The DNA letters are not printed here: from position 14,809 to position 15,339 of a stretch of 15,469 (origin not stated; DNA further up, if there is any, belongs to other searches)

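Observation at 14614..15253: Two-gene module: gnsB-like gene with a 76-aa upstream partner, bracketed by terminators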

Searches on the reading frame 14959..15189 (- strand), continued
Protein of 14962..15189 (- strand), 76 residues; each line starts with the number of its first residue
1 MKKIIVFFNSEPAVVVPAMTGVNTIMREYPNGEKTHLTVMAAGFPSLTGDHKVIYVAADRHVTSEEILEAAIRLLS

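Call 64: fold_search(model_id=the predicted structure, library=viral)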
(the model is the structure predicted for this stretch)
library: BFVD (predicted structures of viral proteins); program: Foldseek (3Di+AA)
matches with E <= 10: 445; with E <= 0.001: 0
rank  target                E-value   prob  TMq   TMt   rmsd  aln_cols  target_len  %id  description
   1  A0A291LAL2            7.8e-02  0.54  0.39  0.33   6.8        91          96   15  Uncharacterized protein [Bordetella phage vB_BbrM_PHB04]
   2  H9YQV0                1.1e-01  0.23  0.29  0.28   7.2        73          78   15  (no name in the UniProt tables at hand)
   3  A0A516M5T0            1.2e-01  0.41  0.38  0.28   8.3        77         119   13  (no name in the UniProt tables at hand)
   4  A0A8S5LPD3            1.5e-01  0.16  0.26  0.18   7.2        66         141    8  Uncharacterized protein [Siphoviridae sp. ctoiW10]
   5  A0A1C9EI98            1.6e-01  0.47  0.37  0.40   4.8        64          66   16  Uncharacterized protein [Rhodococcus phage ChewyVIII]
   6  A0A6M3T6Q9            2.2e-01  0.30  0.37  0.40   6.5        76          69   12  (no name in the UniProt tables at hand)
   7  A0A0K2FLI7            2.7e-01  0.16  0.27  0.26   5.8        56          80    9  (no name in the UniProt tables at hand)
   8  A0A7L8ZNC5            3.0e-01  0.51  0.42  0.48   4.8        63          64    5  Uncharacterized protein [Erwinia phage pEa_SNUABM_47]
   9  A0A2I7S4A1            3.2e-01  0.90  0.55  0.60   3.1        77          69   14  (no name in the UniProt tables at hand)
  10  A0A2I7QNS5            3.2e-01  0.33  0.39  0.41   8.2        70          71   13  (no name in the UniProt tables at hand)
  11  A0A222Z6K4            3.7e-01  0.30  0.38  0.40   6.2        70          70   13  Uncharacterized protein [Arthrobacter phage Correa]
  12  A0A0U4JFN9            3.7e-01  0.16  0.33  0.37   5.1        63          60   21  Uncharacterized protein [Arthrobacter phage CapnMurica]
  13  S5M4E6                4.2e-01  0.21  0.33  0.27   7.5        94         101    8  Uncharacterized protein [Bacillus phage JL]
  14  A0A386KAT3            4.4e-01  0.38  0.42  0.43   4.2        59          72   15  (no name in the UniProt tables at hand)
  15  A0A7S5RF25            4.4e-01  0.18  0.30  0.31   6.5        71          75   10  Uncharacterized protein [Rhizobium phage RHph_I1_9]
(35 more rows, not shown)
